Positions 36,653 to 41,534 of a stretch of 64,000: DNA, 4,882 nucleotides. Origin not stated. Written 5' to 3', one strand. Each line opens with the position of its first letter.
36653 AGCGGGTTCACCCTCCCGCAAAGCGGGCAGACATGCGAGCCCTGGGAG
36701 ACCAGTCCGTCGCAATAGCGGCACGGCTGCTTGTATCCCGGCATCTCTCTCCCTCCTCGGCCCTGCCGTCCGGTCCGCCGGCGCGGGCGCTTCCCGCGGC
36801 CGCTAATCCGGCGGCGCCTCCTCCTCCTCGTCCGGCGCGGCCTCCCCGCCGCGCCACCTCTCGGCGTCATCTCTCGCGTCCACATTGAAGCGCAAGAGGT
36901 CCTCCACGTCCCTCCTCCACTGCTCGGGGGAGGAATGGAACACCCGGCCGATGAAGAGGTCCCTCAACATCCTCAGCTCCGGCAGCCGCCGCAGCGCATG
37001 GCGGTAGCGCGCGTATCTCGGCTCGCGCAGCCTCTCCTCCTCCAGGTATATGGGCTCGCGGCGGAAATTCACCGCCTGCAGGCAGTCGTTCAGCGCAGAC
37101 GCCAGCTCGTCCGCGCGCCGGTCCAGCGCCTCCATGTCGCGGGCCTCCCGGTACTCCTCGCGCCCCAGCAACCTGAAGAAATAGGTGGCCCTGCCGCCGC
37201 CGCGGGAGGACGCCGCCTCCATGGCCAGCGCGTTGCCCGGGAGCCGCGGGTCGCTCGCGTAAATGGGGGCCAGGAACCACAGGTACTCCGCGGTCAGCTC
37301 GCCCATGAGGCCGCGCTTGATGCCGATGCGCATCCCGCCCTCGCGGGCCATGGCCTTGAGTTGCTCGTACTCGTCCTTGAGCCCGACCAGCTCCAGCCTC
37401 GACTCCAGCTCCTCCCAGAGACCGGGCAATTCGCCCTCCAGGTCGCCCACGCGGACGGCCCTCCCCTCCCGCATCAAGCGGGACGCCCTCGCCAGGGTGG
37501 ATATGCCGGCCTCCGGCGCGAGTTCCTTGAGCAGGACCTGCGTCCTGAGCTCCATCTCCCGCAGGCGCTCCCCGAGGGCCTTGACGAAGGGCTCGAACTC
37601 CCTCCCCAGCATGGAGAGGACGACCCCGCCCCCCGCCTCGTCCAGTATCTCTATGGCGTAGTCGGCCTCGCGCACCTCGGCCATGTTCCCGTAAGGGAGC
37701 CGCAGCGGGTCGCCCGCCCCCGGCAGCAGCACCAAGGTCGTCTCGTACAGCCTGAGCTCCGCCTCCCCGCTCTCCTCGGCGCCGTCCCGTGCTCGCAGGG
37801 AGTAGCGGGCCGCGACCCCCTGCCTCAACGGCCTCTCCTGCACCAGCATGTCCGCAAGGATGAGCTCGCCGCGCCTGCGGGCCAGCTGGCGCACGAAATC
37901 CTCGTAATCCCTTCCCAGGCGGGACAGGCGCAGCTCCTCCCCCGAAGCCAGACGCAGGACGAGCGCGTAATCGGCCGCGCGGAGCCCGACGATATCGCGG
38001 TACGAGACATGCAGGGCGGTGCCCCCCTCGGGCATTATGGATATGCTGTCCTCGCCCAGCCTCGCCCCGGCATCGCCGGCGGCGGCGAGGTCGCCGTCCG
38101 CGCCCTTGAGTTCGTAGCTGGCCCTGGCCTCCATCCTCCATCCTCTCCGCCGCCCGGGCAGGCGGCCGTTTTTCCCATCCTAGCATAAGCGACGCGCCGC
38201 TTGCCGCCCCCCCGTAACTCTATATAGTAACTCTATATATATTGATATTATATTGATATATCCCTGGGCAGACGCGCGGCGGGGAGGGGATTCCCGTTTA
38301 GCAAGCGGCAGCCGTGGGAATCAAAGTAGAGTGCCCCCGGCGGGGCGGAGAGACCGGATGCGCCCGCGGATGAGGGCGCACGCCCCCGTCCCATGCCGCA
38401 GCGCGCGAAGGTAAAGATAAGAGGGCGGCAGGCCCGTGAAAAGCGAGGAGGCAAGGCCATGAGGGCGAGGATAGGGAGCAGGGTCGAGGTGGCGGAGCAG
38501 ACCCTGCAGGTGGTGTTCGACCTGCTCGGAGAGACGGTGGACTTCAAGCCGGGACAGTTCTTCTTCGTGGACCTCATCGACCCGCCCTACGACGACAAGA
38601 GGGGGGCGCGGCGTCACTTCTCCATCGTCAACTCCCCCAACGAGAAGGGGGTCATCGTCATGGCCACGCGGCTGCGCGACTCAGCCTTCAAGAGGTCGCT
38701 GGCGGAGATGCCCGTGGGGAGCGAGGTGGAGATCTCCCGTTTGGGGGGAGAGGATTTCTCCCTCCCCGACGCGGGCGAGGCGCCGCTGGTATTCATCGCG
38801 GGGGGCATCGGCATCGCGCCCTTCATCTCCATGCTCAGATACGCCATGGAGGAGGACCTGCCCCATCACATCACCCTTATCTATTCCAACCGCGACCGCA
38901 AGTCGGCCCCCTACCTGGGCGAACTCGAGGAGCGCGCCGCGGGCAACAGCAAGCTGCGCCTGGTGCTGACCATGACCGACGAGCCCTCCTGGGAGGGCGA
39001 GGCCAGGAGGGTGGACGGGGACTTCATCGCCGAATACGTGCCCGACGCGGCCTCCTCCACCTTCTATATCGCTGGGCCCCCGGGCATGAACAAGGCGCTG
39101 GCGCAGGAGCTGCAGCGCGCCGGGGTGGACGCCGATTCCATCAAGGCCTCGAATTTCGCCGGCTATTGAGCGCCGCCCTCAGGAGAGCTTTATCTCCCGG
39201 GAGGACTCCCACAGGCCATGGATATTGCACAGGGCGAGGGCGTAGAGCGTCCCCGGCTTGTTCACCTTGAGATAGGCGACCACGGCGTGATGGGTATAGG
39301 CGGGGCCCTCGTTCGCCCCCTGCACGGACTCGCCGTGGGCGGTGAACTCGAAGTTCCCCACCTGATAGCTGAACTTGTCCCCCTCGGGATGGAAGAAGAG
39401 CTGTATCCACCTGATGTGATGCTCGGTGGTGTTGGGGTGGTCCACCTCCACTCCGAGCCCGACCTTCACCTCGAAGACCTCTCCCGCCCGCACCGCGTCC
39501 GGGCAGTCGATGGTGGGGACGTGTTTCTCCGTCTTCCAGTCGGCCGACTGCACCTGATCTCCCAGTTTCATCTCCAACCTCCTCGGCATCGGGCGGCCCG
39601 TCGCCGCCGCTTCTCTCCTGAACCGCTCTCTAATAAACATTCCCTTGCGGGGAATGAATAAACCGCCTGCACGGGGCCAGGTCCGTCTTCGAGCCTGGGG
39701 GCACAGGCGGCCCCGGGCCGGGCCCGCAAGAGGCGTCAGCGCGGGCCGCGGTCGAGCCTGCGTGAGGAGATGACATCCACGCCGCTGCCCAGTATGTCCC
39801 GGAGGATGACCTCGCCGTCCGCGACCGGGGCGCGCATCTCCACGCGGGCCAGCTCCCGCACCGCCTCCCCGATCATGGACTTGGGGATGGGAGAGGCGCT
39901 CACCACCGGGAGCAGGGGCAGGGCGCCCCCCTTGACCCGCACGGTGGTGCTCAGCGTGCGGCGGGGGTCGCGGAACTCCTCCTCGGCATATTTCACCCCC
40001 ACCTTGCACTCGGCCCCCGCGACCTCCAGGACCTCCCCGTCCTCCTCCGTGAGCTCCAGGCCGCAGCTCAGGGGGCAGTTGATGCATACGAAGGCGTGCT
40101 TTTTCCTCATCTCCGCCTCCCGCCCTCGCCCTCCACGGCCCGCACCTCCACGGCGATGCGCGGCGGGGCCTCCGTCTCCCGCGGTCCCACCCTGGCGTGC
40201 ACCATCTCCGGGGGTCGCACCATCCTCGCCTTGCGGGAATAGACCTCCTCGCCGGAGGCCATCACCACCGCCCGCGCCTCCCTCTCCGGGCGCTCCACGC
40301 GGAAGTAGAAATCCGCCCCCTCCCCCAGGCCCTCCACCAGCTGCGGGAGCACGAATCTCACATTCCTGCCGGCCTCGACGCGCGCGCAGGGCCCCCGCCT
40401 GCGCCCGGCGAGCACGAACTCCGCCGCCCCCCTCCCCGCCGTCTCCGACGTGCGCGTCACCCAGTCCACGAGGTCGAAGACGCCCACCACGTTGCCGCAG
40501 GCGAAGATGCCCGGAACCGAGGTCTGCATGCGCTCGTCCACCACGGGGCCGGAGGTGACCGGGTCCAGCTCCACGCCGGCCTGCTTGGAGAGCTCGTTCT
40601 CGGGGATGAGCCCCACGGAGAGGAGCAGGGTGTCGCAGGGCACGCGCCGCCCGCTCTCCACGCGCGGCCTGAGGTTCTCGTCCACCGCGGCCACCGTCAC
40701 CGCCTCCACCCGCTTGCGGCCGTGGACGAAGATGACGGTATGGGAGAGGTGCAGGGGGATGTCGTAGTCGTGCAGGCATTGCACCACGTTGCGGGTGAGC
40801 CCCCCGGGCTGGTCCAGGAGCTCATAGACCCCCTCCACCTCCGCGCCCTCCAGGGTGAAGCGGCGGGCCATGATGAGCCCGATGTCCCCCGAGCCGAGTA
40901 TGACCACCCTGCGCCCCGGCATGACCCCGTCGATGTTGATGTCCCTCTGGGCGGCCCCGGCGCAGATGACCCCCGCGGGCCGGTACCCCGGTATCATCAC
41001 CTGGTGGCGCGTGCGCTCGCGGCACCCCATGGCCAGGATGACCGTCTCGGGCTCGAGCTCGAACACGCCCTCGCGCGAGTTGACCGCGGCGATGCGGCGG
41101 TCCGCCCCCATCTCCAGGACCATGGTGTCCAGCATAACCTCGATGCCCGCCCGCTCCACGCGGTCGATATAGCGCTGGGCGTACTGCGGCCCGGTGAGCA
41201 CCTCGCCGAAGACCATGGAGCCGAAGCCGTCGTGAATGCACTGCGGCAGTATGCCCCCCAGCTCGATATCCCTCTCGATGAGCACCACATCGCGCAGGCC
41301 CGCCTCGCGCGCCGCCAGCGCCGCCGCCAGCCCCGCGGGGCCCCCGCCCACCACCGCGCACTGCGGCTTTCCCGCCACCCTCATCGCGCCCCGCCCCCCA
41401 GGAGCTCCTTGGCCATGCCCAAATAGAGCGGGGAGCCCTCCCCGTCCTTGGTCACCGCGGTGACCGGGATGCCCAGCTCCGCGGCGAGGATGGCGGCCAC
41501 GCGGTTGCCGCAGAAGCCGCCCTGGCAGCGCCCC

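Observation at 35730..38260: Uncharacterised three-gene operon: internally duplicated 443-aa protein plus two multi-zinc-ribbon proteins, under an AT-rich tandem-repeat promoter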

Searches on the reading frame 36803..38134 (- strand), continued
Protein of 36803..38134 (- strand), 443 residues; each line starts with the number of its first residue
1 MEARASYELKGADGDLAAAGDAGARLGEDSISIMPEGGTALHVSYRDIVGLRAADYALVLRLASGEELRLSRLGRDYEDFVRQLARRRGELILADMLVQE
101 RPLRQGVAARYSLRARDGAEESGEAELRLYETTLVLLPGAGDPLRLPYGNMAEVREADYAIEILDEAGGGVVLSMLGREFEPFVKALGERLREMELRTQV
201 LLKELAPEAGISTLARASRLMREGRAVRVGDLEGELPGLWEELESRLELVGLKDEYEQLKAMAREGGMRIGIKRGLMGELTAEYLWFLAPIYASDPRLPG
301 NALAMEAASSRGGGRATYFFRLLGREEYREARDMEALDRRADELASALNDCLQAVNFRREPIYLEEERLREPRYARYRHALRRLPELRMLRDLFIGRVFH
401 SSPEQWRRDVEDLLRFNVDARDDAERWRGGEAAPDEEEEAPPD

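Call 72: fold_search(model_id=the predicted structure, library=viral)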
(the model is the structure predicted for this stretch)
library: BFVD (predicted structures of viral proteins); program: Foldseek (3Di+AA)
matches with E <= 10: 636; with E <= 0.001: 1
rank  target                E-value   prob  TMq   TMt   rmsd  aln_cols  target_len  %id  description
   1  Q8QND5                3.5e-04  1.00  0.14  0.09  16.6       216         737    6  EsV-1-147 [Ectocarpus siliculosus virus 1 (isolate New Zealand/Kaikoura/1988)]
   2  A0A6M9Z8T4            1.1e-03  0.20  0.09  0.05  23.4       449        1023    9  (no name in the UniProt tables at hand)
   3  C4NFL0                1.8e-03  0.23  0.09  0.08  22.4       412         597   10  Putative glycoprotein [Nyavirus midwayense]
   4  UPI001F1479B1         3.2e-03  0.99  0.16  0.32  11.0       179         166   11  (no name look-up for this kind of identifier)
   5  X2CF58                4.1e-03  0.33  0.07  0.14  19.2       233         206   13  Non-structural polyprotein (Fragment) [shorebird astrovirus]
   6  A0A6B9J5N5            5.2e-03  0.54  0.09  0.16  20.2       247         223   12  Uncharacterized protein [Vibrio phage vB_VchM_Kuja]
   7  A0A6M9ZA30            6.1e-03  0.15  0.10  0.07  23.5       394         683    8  (no name in the UniProt tables at hand)
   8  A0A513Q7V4            6.7e-03  0.33  0.09  0.09  21.6       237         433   11  ORF1a (Fragment) [Porcine astrovirus 1]
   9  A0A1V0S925            7.0e-03  0.93  0.18  0.18  13.9       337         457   11  Regulator of G protein signaling domain [Catovirus CTV1]
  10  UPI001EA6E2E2         8.2e-03  0.97  0.10  0.25  12.7       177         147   10  (no name look-up for this kind of identifier)
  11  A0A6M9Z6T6            8.2e-03  0.13  0.09  0.08  25.0       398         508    9  (no name in the UniProt tables at hand)
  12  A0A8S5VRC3            9.0e-03  0.93  0.10  0.24  14.7       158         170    9  (no name in the UniProt tables at hand)
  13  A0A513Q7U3            9.0e-03  0.21  0.09  0.09  19.7       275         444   11  ORF1a (Fragment) [Porcine astrovirus 1]
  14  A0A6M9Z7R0            1.0e-02  0.11  0.08  0.06  22.2       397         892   10  (no name in the UniProt tables at hand)
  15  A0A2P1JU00            1.1e-02  1.00  0.21  0.26   9.3       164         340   10  Putative tail tape measure protein [Anoxybacillus phage A403]
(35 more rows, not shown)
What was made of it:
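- Tried and rejected: Foldseek of A against viral structures found nothing meaningful (call 72).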

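Call 75: search_protein_families(library=pfam, proteins=[L048:1805-2470:+, L037:7076-8233:+, L020:13416-14540:+, L004:169-1251:-, L004:4270-4677:+, L001:8843-9946:-, L001:10164-11726:-, L020:12000-12900:+], max_evalue=0.5)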
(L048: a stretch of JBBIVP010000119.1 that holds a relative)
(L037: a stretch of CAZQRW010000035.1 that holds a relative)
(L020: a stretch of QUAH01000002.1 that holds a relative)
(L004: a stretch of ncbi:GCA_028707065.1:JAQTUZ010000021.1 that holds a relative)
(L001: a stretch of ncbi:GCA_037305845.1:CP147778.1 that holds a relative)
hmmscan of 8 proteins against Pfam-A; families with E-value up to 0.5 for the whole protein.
L048:1805-2470:+ (222 aa): 1 family
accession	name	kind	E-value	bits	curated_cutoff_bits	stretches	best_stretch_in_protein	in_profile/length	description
PF07156.20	Prenylcys_lyase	-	0.16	11.4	27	1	76-164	259-330/363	Prenylcysteine lyase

L037:7076-8233:+ (386 aa): 0 families

L020:13416-14540:+ (375 aa): 4 families
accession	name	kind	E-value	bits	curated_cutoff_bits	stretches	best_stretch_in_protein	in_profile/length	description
PF13010.11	pRN1_helical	-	0.029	14.8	27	0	206-242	4-36/138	Primase helical domain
PF06613.17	KorB_C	-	0.079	13.3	25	1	86-120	6-42/59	KorB C-terminal beta-barrel domain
PF17004.11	SRP_TPR_like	-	0.08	13.5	35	1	210-272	3-62/109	Putative TPR-like repeat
PF01894.22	UPF0047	-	0.18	12.4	27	0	207-276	40-105/117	Uncharacterised protein family UPF0047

L004:169-1251:- (360 aa): 2 families
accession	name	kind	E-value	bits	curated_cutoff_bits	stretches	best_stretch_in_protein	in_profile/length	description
PF20769.2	YPEB_N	-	0.18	12.1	27.3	1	171-217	90-136/136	YpeB N-terminal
PF03284.19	PHZA_PHZB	-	0.27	11.1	24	1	153-206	105-157/162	Phenazine biosynthesis protein A/B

L004:4270-4677:+ (136 aa): 4 families
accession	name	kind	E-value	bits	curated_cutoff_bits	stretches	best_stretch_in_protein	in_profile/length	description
PF20730.2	YetF_N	-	0.001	19.3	26.5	1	30-74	5-50/76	YetF N-terminal transmembrane domain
PF25452.1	TM225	-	0.016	15.7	27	1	62-134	64-133/165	TM225-like domain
PF09925.14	DUF2157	-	0.12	12.5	32.4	0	19-115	57-112/146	Predicted membrane protein (DUF2157)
PF03348.21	Serinc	-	0.5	9.7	24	0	26-124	114-208/434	Serine incorporator (Serinc)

L001:8843-9946:- (367 aa): 1 family
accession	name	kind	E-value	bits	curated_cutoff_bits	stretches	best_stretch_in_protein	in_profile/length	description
PF03462.23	PCRF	-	0.018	15.3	24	0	225-325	6-106/194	PCRF domain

L001:10164-11726:- (520 aa): 5 families
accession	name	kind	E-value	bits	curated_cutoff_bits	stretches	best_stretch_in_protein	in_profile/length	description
PF04108.17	ATG17_like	-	0.016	15.1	43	1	189-365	30-198/355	Autophagy protein ATG17-like domain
PF20797.2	HepT-like_2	-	0.031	14.8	27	1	259-297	36-74/110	HepT-like protein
PF09762.14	CCDC93_CC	-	0.04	13.4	30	1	183-245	129-190/429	CCDC93 coiled-coil domain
PF11445.13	DUF2894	-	0.11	13.4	25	0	183-298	26-126/185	Protein of unknown function (DUF2894)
PF18446.7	DUF5611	-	0.3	12.3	25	0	206-307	4-90/102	Domain of unknown function (DUF5611)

L020:12000-12900:+ (300 aa): 1 family
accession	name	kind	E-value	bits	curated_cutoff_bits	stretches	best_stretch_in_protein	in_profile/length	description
PF04863.19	EGF_alliinase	-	0.15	12.9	25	1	259-281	31-52/55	Alliinase EGF-like domain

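Call 83: search_protein_families(library=phrogs, proteins=[window:36803-38134:-], max_evalue=0.01)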
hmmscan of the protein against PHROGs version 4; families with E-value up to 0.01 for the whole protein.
window:36803-38134:- (443 aa): 0 families

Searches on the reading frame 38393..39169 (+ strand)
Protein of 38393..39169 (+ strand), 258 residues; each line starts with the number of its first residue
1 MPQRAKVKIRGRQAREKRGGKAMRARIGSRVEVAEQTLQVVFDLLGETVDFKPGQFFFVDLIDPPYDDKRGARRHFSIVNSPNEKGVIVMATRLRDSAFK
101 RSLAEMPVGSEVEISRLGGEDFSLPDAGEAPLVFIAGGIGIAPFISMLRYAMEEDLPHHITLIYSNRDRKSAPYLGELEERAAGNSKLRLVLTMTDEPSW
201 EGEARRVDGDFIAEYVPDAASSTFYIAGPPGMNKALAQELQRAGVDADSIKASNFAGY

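Call 3: search_protein_families(library=pfam, proteins=[window:38393-39169:+], max_evalue=1)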
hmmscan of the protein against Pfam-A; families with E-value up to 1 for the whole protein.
window:38393-39169:+ (258 aa): 5 families
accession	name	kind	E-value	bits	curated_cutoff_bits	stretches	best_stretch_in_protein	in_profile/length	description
PF00175.26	NAD_binding_1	-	1e-16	62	22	1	134-236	1-107/109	Oxidoreductase NAD-binding domain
PF08030.17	NAD_binding_6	-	0.00011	22.8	22.2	1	132-180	4-61/156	Ferric reductase NAD binding domain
PF00970.30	FAD_binding_6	-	0.037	14.8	21.1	1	27-114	4-90/99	Oxidoreductase FAD-binding domain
PF22290.1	DmmA-like_N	-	0.061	14.2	33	0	132-183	21-69/124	Dimethylamine monooxygenase subunit DmmA-like, N-terminal domain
PF02631.22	RecX_HTH2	-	0.67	10.7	26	1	235-251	23-39/42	RecX, second three-helix domain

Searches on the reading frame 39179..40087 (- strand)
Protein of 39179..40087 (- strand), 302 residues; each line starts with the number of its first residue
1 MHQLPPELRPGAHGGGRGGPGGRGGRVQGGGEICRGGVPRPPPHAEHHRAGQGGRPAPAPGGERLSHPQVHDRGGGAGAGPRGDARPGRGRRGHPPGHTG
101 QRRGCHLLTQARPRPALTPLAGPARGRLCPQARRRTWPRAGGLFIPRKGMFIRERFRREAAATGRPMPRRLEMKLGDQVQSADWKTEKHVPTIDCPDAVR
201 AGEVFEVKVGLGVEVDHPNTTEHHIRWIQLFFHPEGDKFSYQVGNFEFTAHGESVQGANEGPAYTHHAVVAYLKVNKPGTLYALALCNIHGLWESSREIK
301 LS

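Call 76: search_protein_families(library=pfam, proteins=[window:39179-40087:-], max_evalue=0.0001)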
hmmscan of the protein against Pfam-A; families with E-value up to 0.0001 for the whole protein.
window:39179-40087:- (302 aa): 1 family
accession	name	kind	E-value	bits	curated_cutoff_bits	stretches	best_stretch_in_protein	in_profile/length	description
PF01880.24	Desulfoferrodox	-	2.6e-32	111.7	22.2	1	182-295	2-97/98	Desulfoferrodoxin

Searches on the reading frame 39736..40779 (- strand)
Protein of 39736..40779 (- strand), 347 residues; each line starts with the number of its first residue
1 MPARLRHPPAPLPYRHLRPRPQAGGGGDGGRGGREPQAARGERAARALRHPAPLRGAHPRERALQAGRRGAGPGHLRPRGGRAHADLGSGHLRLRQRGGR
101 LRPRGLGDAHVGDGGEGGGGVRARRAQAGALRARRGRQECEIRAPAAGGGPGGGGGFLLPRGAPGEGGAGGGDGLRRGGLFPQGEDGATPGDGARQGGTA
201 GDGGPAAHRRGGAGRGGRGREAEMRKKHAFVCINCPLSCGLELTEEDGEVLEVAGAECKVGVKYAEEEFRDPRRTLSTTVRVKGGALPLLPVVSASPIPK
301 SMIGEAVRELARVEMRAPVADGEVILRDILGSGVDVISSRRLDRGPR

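Call 76: search_protein_families(library=pfam, proteins=[window:39736-40779:-], max_evalue=0.0001)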
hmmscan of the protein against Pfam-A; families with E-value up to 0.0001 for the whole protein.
window:39736-40779:- (347 aa): 1 family
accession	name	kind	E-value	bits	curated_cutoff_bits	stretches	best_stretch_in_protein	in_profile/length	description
PF07892.16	DUF1667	-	2.9e-25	88.5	27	1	261-340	3-82/82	Protein of unknown function (DUF1667)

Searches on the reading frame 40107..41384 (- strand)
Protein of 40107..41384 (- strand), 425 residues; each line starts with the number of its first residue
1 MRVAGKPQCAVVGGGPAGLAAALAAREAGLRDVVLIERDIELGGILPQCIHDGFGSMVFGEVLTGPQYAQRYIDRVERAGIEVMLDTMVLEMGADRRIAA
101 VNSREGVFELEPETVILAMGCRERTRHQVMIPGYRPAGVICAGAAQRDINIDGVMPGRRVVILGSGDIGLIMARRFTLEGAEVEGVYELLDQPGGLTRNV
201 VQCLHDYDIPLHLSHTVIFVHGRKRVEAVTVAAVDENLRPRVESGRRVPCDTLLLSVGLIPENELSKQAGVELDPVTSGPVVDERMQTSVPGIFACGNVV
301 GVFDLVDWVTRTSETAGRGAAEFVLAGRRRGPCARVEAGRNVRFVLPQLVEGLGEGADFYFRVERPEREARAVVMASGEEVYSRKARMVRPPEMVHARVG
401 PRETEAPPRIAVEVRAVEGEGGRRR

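Call 76: search_protein_families(library=pfam, proteins=[window:40107-41384:-], max_evalue=0.0001)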
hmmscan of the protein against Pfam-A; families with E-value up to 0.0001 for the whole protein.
window:40107-41384:- (425 aa): 8 families
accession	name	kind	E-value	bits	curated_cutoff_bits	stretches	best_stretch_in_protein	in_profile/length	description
PF07992.20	Pyr_redox_2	-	6.9e-33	114.7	26.1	1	8-306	2-284/291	Pyridine nucleotide-disulphide oxidoreductase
PF13738.12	Pyr_redox_3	-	6.7e-14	52.3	30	2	11-39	2-30/305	Pyridine nucleotide-disulphide oxidoreductase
PF00070.33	Pyr_redox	-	2.7e-09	37.9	22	0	159-232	1-80/82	Pyridine nucleotide-disulphide oxidoreductase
PF13450.12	NAD_binding_8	-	3.7e-09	37.2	21.9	1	11-45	1-34/68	NAD(P)-binding Rossmann-like domain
PF00890.30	FAD_binding_2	-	5.5e-09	36.1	20.4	1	10-44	3-36/414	FAD binding domain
PF12831.13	FAD_oxidored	-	2.9e-07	30.6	27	1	9-46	2-38/416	FAD dependent oxidoreductase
PF03486.20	HI0933_like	-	2.8e-06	27.4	50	0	9-43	3-36/244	HI0933-like protein Rossmann domain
PF01266.30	DAO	-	1.7e-05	25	27.9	0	10-42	3-34/353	FAD dependent oxidoreductase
